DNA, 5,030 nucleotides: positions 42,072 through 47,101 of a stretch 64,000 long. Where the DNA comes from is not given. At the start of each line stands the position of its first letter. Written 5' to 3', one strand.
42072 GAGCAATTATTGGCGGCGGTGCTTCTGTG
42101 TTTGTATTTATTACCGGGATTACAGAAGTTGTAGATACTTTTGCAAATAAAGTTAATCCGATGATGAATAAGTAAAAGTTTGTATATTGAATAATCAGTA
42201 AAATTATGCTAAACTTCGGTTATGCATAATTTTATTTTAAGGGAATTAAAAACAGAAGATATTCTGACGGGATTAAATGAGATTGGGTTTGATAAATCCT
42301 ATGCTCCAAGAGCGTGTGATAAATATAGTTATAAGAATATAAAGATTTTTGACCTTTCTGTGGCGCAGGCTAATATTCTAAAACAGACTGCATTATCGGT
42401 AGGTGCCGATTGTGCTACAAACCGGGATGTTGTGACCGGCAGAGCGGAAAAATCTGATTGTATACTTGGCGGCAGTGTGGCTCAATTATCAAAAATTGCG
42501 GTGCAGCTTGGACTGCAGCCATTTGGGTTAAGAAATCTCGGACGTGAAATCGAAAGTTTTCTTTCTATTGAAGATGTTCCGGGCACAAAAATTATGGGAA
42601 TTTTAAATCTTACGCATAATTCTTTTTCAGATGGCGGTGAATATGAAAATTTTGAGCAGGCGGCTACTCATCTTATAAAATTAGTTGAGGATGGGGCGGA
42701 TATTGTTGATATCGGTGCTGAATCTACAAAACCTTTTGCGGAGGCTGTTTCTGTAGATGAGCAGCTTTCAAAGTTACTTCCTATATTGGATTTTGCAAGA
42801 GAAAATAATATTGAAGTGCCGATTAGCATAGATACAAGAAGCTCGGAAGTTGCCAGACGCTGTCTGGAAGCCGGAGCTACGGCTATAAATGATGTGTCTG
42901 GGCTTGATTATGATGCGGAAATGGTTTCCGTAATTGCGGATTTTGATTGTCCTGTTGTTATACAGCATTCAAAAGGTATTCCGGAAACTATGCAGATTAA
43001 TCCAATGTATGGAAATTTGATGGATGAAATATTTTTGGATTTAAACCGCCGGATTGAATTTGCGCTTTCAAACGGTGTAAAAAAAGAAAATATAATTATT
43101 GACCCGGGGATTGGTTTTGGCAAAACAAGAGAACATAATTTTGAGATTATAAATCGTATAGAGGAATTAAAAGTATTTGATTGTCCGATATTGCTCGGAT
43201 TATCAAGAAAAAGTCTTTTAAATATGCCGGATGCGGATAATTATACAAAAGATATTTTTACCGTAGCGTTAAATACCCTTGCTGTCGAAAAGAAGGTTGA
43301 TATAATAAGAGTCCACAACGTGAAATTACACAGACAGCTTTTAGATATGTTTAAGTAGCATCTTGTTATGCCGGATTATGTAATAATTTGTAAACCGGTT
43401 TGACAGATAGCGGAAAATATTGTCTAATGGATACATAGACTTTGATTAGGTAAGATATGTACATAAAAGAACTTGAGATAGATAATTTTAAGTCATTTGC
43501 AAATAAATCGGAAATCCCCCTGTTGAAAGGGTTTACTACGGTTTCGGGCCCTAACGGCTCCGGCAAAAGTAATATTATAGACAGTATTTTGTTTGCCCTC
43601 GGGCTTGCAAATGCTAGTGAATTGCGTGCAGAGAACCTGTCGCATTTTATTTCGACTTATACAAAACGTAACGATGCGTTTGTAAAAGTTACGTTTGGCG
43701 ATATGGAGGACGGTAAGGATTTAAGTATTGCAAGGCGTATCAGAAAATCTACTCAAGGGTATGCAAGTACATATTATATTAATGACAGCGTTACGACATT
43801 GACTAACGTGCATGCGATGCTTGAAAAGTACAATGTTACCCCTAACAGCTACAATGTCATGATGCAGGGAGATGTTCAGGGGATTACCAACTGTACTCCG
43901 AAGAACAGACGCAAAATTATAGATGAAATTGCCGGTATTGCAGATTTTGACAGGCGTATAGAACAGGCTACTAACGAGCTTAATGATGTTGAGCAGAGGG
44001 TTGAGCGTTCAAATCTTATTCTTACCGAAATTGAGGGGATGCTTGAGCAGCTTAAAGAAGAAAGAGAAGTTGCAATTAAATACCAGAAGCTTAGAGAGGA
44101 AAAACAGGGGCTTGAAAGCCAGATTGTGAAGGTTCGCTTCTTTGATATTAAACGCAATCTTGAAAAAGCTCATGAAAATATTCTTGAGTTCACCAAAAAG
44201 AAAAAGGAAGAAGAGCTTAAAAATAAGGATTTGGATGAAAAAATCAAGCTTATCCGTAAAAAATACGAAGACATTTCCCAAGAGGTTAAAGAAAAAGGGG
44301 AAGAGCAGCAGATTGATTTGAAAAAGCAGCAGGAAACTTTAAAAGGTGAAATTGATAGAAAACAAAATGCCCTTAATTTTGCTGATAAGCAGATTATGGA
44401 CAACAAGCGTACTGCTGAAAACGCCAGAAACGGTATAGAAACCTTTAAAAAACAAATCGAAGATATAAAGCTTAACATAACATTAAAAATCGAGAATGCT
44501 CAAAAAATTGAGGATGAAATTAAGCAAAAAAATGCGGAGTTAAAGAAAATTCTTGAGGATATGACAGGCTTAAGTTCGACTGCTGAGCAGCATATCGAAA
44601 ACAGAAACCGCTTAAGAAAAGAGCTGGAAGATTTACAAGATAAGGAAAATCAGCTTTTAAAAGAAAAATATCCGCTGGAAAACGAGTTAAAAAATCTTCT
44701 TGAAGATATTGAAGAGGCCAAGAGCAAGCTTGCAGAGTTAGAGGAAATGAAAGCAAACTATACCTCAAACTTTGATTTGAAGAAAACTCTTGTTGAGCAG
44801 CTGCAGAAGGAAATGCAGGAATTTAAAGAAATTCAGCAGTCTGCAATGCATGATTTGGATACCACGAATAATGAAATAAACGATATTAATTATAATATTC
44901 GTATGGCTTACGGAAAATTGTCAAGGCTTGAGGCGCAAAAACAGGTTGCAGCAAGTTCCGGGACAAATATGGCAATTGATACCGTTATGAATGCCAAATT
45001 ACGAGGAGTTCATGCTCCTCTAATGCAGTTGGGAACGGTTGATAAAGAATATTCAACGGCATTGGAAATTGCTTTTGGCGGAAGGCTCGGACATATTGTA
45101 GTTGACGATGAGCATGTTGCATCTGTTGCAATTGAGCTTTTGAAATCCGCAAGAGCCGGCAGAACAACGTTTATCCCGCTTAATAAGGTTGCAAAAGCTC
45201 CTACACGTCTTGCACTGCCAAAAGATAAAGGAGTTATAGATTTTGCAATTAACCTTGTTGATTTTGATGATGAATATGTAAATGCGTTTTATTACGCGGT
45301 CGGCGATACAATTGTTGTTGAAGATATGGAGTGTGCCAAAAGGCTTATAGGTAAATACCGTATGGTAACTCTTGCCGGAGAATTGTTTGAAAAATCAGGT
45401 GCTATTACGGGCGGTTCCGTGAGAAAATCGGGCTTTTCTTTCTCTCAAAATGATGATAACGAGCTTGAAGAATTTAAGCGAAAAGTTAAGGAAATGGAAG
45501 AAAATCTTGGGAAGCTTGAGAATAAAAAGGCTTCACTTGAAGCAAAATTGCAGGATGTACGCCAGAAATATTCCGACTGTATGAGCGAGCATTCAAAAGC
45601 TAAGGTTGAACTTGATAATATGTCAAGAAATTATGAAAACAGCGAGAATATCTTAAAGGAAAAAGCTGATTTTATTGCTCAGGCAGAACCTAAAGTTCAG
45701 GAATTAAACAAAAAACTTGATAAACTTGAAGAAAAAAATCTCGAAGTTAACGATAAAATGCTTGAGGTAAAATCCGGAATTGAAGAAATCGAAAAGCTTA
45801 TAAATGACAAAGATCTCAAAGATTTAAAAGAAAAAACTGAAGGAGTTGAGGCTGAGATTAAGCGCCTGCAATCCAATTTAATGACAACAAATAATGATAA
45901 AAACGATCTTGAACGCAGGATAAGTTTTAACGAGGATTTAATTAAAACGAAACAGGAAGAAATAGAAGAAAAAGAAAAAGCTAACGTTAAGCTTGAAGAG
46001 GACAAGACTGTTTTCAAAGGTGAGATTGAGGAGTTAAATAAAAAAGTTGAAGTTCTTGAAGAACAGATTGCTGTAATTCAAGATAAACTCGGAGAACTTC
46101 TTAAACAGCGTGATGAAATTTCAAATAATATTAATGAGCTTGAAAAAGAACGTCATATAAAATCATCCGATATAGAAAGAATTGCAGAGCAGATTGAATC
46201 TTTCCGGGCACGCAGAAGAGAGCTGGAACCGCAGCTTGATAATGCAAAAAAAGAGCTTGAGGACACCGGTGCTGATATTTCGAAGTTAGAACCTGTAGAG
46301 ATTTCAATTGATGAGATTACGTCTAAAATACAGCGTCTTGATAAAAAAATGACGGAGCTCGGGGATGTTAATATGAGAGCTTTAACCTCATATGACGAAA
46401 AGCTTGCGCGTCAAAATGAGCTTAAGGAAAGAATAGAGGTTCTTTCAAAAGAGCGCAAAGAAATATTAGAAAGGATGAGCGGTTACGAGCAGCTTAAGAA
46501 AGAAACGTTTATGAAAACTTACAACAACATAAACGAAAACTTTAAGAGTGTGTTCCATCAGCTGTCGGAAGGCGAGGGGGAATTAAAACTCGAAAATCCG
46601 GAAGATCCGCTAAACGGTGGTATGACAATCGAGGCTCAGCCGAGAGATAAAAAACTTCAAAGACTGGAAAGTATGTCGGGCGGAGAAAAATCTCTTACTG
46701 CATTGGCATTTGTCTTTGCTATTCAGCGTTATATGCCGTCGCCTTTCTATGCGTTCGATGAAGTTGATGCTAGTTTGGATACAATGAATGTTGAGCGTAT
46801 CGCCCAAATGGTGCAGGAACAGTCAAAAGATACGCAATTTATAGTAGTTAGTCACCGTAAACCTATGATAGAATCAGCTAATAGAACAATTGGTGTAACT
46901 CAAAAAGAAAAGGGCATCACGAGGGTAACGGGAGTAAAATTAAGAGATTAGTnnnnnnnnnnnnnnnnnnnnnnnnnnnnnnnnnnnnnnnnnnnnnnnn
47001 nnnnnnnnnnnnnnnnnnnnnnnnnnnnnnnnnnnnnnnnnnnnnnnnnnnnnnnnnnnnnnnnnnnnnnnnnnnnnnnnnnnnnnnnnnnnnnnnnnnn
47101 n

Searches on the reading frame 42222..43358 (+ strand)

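Call 31: search_protein_families(library=pfam, proteins=[window:42222-43358:+], max_evalue=0.00001)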
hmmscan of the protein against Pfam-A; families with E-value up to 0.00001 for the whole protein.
window:42222-43358:+ (378 aa): 1 family
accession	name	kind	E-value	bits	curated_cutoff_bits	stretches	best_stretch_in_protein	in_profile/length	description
PF00809.28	Pterin_bind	-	4.2e-74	249.7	25.5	1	125-365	1-244/244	Pterin binding enzyme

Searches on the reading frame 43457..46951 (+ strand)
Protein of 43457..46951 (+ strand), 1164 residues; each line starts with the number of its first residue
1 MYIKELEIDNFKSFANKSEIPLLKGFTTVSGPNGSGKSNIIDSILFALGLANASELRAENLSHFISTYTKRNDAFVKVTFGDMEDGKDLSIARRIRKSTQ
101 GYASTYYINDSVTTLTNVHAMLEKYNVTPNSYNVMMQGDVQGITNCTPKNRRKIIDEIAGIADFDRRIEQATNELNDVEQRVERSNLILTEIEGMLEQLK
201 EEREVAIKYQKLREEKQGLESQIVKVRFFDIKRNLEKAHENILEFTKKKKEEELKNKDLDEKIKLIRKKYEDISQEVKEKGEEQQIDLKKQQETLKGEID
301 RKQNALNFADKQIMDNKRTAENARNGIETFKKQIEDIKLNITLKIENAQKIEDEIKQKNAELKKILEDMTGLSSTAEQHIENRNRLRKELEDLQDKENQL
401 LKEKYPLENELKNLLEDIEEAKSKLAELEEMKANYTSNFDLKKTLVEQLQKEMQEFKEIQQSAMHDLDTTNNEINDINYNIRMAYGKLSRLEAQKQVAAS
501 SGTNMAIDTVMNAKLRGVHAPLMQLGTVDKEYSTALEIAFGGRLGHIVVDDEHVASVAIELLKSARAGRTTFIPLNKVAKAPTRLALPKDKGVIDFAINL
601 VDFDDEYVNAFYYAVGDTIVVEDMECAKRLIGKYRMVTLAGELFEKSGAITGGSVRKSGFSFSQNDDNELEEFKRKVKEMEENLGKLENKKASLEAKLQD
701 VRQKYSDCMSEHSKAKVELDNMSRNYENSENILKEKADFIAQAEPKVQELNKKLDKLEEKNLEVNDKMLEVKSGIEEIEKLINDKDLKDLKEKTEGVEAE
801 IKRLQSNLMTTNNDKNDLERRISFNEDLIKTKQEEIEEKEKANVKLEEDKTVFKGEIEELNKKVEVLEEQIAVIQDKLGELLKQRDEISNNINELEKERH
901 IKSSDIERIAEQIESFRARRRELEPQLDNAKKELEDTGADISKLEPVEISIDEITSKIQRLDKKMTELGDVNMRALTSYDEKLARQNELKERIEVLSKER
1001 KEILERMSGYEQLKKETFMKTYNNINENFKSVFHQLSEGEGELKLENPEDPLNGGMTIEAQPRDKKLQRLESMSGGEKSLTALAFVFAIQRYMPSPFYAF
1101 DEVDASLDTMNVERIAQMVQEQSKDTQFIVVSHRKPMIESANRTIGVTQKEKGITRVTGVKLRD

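Call 31: search_protein_families(library=pfam, proteins=[window:43457-46951:+], max_evalue=0.00001)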
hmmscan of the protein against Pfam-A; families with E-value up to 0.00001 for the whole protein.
window:43457-46951:+ (1164 aa): 4 families
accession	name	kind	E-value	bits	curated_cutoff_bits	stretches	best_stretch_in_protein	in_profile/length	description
PF02463.25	SMC_N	-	1.6e-43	149.2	40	1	2-1155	1-219/220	RecF/RecN/SMC N terminal domain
PF06470.18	SMC_hinge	-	9.9e-30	103.8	22.5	1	516-630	2-115/116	SMC proteins Flexible Hinge Domain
PF13476.12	AAA_23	-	1.6e-11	45.7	27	1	5-276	1-199/201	AAA domain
PF13304.12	AAA_21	-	9e-10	39.5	27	1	847-1133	81-298/304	AAA domain, putative AbiEii toxin, Type IV TA system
